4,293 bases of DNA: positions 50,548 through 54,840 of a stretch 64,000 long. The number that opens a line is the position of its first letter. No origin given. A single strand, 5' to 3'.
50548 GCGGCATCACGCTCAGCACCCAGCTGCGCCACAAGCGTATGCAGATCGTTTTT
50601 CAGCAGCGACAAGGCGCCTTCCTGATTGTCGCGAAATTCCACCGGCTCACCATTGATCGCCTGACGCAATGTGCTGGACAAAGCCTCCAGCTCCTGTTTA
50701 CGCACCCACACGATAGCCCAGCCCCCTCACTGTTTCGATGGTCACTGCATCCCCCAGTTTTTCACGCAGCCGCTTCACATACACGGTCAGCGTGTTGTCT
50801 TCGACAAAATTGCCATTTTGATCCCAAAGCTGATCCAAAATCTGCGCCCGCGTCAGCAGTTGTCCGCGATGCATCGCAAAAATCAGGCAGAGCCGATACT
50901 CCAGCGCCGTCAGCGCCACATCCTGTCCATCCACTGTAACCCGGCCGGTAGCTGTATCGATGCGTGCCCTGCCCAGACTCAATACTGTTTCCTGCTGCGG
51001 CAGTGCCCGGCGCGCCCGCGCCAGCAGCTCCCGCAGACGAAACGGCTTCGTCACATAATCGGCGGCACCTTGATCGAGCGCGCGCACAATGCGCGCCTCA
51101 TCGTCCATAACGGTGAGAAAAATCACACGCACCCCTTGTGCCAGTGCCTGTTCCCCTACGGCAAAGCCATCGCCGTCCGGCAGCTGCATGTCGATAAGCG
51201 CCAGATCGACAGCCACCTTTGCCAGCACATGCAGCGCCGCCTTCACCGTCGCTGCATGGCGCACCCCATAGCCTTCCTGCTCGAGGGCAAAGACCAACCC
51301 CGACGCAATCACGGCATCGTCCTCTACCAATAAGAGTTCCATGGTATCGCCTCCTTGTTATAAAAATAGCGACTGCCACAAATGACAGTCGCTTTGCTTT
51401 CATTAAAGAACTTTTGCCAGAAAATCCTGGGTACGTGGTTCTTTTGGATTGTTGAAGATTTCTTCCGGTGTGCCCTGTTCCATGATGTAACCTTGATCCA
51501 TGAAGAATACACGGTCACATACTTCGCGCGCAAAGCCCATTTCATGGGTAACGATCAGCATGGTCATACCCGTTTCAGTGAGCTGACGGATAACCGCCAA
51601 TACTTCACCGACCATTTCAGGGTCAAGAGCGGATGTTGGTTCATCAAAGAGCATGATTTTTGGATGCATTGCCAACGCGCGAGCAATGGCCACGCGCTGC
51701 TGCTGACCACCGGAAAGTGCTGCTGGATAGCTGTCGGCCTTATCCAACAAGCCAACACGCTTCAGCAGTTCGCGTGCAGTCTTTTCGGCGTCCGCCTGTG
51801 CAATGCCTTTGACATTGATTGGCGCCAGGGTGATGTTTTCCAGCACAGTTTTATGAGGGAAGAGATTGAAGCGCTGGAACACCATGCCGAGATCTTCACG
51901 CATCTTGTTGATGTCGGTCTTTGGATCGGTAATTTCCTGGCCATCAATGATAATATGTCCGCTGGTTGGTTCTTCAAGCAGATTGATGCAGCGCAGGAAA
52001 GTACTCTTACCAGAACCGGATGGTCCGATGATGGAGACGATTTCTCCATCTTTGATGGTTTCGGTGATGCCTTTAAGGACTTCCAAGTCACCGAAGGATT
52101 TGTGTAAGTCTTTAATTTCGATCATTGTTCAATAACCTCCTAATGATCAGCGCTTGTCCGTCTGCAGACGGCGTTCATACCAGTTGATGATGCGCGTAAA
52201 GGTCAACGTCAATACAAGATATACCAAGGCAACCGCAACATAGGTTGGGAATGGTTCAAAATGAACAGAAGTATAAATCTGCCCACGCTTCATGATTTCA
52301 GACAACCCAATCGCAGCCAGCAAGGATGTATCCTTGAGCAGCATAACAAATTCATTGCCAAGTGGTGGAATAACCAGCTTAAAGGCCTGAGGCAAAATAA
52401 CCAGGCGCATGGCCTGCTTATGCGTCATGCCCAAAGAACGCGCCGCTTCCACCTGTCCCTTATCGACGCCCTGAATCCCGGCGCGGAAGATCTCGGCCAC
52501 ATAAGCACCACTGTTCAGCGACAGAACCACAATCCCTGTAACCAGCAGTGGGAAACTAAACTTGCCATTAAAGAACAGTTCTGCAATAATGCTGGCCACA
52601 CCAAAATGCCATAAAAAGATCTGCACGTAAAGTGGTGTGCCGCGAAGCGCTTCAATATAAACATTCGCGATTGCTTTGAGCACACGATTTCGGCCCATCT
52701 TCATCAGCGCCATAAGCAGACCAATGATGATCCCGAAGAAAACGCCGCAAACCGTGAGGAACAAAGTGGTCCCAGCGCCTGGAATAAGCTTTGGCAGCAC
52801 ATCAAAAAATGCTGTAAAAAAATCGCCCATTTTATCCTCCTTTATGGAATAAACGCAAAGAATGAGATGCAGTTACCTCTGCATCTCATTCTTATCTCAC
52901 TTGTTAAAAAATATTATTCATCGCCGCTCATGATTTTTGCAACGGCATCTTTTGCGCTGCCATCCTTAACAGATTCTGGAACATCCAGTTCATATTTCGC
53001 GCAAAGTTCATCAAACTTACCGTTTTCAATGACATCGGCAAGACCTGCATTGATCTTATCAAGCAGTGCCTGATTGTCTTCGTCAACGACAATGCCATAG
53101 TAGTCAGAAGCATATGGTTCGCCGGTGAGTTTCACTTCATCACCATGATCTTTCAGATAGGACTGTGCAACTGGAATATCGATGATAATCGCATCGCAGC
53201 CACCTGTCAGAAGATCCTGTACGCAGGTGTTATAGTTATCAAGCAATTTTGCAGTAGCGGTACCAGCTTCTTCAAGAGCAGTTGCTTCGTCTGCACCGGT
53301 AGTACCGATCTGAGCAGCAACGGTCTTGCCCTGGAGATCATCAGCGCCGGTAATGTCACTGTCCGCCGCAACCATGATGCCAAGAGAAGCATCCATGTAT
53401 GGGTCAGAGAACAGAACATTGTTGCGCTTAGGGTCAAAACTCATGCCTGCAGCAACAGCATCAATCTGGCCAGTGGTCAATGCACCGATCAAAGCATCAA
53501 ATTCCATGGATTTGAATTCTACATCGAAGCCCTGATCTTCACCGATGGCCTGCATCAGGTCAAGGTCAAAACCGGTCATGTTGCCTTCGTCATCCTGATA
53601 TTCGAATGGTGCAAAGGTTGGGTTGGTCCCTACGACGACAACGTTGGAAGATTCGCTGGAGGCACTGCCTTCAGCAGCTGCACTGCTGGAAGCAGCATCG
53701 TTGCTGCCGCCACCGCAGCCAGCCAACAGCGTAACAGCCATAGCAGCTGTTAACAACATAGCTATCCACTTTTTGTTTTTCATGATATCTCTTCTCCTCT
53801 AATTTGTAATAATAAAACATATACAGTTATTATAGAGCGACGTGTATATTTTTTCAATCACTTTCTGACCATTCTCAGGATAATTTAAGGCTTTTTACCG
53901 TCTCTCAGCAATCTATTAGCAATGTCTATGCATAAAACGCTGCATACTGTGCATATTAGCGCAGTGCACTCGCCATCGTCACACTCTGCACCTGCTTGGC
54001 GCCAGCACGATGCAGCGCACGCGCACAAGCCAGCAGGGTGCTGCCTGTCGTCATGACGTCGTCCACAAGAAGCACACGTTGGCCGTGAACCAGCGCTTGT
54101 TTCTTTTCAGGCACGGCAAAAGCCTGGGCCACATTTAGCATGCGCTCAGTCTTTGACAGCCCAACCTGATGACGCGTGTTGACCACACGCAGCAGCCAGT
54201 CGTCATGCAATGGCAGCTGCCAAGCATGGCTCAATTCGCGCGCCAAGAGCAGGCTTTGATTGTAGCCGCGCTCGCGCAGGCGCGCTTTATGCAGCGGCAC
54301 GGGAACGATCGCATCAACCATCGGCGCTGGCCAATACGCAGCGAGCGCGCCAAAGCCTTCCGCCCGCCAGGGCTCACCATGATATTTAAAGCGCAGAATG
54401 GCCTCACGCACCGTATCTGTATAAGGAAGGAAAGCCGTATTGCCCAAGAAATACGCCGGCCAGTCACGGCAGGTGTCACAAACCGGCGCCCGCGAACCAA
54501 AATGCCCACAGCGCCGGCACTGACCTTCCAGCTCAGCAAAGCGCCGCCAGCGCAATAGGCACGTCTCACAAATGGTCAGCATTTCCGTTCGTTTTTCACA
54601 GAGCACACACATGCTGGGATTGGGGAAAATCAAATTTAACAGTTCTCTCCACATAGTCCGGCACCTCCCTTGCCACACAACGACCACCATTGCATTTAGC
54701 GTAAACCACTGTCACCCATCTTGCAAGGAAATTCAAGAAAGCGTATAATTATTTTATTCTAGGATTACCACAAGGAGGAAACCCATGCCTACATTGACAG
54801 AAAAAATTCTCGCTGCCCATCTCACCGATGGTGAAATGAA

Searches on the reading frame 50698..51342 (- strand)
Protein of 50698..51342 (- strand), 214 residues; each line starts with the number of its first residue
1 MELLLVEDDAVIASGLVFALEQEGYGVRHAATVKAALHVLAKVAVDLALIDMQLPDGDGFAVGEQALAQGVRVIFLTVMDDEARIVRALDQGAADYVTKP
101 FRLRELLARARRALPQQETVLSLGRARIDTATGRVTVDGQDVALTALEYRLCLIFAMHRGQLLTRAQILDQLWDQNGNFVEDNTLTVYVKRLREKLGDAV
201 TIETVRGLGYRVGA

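Call 52: search_protein_families(library=pfam, proteins=[window:50698-51342:-], max_evalue=0.00001)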
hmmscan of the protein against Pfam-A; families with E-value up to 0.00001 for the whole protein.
window:50698-51342:- (214 aa): 2 families
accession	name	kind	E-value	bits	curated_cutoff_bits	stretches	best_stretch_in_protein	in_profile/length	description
PF00072.30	Response_reg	-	5e-23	81.8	30.2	1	4-110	2-110/111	Response regulator receiver domain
PF00486.34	Trans_reg_C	-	7.1e-22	77.7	26.2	1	139-211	1-76/77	Transcriptional regulatory protein, C terminal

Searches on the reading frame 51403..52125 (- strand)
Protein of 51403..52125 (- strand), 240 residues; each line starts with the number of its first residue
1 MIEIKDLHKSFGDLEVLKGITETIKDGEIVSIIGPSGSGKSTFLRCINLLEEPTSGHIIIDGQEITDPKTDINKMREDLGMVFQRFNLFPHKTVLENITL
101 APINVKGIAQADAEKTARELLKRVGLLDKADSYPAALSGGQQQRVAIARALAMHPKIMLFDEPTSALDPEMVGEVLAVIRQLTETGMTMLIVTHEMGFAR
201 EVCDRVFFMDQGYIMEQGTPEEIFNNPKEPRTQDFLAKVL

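Call 52: search_protein_families(library=pfam, proteins=[window:51403-52125:-], max_evalue=0.00001)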
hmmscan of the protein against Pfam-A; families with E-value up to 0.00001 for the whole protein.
window:51403-52125:- (240 aa): 4 families
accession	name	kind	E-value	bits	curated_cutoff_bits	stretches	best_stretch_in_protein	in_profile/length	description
PF00005.33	ABC_tran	-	3.5e-40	138.2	25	1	17-165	1-137/137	ABC transporter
PF13304.12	AAA_21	-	3.2e-11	44.3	27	0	30-61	2-26/304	AAA domain, putative AbiEii toxin, Type IV TA system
PF02463.25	SMC_N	-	3.7e-10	40.1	40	1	27-204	24-206/220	RecF/RecN/SMC N terminal domain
PF09818.15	ABC_ATPase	-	1.9e-06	27.6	23.2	0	23-88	76-137/283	P-loop domain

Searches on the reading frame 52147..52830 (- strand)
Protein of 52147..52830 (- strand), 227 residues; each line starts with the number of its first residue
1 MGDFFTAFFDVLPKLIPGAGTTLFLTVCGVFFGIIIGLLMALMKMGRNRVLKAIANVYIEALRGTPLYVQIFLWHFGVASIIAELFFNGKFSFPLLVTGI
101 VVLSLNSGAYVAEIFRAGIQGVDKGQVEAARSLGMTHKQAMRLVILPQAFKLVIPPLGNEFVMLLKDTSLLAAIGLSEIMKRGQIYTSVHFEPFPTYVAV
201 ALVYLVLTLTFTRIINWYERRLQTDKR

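Call 52: search_protein_families(library=pfam, proteins=[window:52147-52830:-], max_evalue=0.00001)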
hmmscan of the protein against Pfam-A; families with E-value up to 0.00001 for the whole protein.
window:52147-52830:- (227 aa): 1 family
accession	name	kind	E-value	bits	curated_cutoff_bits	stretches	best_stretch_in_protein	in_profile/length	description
PF00528.27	BPD_transp_1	-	4.2e-30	105.3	26.4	1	33-222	1-182/184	Binding-protein-dependent transport system inner membrane component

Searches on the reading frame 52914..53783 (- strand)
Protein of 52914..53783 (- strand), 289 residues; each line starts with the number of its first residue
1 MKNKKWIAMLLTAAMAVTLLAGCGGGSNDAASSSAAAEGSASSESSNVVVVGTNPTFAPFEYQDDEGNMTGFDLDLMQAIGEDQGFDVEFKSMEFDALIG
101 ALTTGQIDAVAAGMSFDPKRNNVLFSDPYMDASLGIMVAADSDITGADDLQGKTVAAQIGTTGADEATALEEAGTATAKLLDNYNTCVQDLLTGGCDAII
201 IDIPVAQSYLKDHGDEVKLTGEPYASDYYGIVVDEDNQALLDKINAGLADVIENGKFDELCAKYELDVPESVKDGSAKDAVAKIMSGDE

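Call 52: search_protein_families(library=pfam, proteins=[window:52914-53783:-], max_evalue=0.00001)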
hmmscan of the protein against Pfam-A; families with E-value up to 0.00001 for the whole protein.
window:52914-53783:- (289 aa): 2 families
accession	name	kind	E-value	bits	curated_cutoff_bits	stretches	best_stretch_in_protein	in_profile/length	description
PF00497.25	SBP_bac_3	-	3.1e-35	121.2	26.4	1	49-264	1-129/132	Bacterial extracellular solute-binding proteins, family 3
PF10613.14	Lig_chan-Glu_bd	-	8.6e-06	26.3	30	0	69-139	28-112/115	Ligated ion channel L-glutamate- and glycine-binding site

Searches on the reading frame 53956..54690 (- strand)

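Call 53: search_protein_families(library=pfam, proteins=[window:53956-54690:-], max_evalue=0.00001)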
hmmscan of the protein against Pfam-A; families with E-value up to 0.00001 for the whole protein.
window:53956-54690:- (244 aa): 1 family
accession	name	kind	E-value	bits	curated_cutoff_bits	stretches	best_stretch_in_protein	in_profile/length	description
PF00156.33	Pribosyltran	-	2.8e-11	43.4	26.3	1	180-240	71-124/158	Phosphoribosyl transferase domain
